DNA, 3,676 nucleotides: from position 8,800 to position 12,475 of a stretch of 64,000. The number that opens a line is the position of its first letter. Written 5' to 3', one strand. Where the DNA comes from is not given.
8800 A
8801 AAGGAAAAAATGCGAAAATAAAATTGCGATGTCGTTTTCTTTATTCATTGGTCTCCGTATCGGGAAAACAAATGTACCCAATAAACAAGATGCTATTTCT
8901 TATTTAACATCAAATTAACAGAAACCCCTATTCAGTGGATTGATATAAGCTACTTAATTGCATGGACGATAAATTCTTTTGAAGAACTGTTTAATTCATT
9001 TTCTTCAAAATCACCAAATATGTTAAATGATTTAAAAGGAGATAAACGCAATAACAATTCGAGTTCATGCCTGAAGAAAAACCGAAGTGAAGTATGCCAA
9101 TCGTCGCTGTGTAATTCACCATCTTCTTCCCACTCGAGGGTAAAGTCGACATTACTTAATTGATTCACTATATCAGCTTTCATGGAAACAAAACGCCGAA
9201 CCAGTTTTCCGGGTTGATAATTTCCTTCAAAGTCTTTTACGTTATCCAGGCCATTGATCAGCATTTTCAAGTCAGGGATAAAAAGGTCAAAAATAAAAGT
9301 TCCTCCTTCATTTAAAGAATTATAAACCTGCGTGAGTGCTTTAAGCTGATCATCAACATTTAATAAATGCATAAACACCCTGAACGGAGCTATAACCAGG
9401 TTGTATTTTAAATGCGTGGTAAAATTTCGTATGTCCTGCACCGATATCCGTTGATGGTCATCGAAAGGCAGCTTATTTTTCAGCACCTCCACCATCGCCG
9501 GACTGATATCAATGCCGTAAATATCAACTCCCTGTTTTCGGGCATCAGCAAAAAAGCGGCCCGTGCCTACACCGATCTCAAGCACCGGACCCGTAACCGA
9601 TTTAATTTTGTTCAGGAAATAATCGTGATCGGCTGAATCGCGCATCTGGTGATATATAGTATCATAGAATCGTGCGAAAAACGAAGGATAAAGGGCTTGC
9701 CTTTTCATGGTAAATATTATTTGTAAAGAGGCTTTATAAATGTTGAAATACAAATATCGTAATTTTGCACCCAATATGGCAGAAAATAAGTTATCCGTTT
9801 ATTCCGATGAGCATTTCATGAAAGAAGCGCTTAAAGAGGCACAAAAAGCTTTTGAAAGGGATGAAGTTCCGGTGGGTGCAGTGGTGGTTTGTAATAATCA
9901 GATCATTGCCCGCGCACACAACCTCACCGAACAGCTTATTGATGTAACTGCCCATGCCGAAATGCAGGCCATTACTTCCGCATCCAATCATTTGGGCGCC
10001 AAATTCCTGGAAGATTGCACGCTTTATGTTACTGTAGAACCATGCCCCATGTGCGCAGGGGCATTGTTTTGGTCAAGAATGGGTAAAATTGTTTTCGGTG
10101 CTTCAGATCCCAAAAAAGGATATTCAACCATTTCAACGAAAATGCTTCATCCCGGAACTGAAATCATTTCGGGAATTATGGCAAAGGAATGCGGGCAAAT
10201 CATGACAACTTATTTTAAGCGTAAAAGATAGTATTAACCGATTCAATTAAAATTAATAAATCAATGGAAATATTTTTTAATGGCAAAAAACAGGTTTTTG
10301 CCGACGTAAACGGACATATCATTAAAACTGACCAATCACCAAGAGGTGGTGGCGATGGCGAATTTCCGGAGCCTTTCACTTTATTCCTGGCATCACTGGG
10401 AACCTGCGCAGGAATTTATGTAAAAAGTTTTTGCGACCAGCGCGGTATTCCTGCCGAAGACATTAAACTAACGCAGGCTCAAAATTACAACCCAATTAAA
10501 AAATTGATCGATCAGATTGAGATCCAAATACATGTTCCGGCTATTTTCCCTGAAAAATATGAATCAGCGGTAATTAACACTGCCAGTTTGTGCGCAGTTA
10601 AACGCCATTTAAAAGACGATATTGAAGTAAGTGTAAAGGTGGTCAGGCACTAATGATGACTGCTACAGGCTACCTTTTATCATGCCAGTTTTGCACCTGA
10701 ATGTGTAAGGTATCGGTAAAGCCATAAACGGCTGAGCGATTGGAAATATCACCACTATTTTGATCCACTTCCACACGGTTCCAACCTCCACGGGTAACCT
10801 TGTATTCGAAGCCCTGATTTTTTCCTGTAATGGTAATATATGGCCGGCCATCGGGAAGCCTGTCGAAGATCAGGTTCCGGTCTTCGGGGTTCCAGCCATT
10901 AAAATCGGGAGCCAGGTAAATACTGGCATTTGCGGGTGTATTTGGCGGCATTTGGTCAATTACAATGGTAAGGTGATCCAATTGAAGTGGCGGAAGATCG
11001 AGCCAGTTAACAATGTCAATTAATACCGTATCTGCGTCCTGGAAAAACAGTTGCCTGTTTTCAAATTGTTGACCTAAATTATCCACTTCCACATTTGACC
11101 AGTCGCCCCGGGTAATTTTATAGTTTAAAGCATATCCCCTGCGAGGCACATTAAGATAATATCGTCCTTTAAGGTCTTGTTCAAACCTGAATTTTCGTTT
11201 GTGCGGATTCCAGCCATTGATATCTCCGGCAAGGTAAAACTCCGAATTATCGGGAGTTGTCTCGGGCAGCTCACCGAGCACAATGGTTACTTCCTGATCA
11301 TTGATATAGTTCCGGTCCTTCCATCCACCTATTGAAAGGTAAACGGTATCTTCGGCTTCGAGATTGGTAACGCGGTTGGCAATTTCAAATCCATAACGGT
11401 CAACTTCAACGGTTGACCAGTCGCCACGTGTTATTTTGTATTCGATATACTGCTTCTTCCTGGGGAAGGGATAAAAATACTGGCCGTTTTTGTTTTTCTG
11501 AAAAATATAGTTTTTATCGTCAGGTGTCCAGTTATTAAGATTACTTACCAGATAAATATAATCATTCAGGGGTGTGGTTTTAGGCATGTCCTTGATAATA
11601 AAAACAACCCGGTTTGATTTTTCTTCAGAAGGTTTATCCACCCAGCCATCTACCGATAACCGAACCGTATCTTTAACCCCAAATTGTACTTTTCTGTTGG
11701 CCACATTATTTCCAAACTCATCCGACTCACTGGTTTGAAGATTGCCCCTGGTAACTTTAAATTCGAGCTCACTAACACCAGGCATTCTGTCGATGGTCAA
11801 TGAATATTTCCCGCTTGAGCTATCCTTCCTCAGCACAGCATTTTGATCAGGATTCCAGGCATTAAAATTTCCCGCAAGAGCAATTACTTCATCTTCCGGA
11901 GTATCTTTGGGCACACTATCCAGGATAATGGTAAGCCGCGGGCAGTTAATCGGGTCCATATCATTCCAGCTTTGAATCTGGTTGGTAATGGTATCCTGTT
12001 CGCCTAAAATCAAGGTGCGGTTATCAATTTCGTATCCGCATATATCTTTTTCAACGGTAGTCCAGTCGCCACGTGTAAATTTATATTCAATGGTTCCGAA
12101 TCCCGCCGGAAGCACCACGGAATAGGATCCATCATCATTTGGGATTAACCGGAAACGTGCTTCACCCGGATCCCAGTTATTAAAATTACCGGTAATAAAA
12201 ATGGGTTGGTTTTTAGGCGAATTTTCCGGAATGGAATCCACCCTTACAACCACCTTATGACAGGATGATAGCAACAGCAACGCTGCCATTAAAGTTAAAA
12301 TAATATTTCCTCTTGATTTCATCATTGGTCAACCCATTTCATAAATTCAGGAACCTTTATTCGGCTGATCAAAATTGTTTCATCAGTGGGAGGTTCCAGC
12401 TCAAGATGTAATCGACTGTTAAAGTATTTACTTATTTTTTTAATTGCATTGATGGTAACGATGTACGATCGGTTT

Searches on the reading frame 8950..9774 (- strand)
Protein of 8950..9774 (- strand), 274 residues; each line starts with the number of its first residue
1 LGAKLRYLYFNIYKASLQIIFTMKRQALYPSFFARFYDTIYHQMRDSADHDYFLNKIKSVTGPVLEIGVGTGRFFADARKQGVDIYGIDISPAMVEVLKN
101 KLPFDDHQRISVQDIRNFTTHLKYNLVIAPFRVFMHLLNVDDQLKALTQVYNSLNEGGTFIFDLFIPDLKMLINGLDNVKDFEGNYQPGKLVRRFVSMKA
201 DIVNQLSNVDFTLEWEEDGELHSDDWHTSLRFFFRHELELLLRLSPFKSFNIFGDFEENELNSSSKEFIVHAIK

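Call 27: search_protein_families(library=pfam, proteins=[window:8950-9774:-], max_evalue=0.001)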
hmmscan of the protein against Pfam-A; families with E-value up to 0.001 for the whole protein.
window:8950-9774:- (274 aa): 5 families
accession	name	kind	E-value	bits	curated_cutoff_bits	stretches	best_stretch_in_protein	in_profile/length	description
PF13649.12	Methyltransf_25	-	2.8e-13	50.8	27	1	64-158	1-97/97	Methyltransferase domain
PF08242.18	Methyltransf_12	-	1.3e-12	48.8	30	1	65-160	1-98/98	Methyltransferase domain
PF08241.18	Methyltransf_11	-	1.9e-11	44.9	21.2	1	65-162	1-95/95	Methyltransferase domain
PF13489.12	Methyltransf_23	-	8.3e-11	42.3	27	1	58-169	20-123/164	Methyltransferase domain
PF13847.12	Methyltransf_31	-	8.3e-08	32.5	27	1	63-163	6-110/145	Methyltransferase domain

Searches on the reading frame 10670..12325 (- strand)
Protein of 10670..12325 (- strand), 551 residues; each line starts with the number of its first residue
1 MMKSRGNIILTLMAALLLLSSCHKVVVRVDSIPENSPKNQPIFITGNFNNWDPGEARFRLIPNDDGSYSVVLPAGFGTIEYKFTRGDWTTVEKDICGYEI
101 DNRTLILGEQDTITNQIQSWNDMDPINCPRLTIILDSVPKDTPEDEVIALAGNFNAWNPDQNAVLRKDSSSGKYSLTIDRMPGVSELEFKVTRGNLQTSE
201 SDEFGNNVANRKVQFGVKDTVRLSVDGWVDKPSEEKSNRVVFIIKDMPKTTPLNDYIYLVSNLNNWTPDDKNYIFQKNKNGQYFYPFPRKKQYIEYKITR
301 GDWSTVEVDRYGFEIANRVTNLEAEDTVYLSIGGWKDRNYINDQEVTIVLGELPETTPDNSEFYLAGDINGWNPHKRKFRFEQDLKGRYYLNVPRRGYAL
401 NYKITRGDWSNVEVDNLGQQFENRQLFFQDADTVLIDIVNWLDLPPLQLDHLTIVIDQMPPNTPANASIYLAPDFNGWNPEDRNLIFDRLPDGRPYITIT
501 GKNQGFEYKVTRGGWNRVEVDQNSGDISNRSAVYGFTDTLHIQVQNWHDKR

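Call 27: search_protein_families(library=pfam, proteins=[window:10670-12325:-], max_evalue=0.001)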
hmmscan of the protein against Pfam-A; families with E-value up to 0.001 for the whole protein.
window:10670-12325:- (551 aa): 3 families
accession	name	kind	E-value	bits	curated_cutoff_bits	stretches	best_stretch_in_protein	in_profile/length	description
PF22058.2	X25_BaPul_like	-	2.5e-06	27.9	27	0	46-90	13-58/87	Pullulanase X25 domain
PF16561.11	AMPK1_CBM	-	2.1e-05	25.1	26.8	0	41-89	13-58/85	Glycogen recognition site of AMP-activated protein kinase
PF02922.24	CBM_48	-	7.4e-05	23.4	22.4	0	36-84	19-67/83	Carbohydrate-binding module 48 (Isoamylase N-terminal domain)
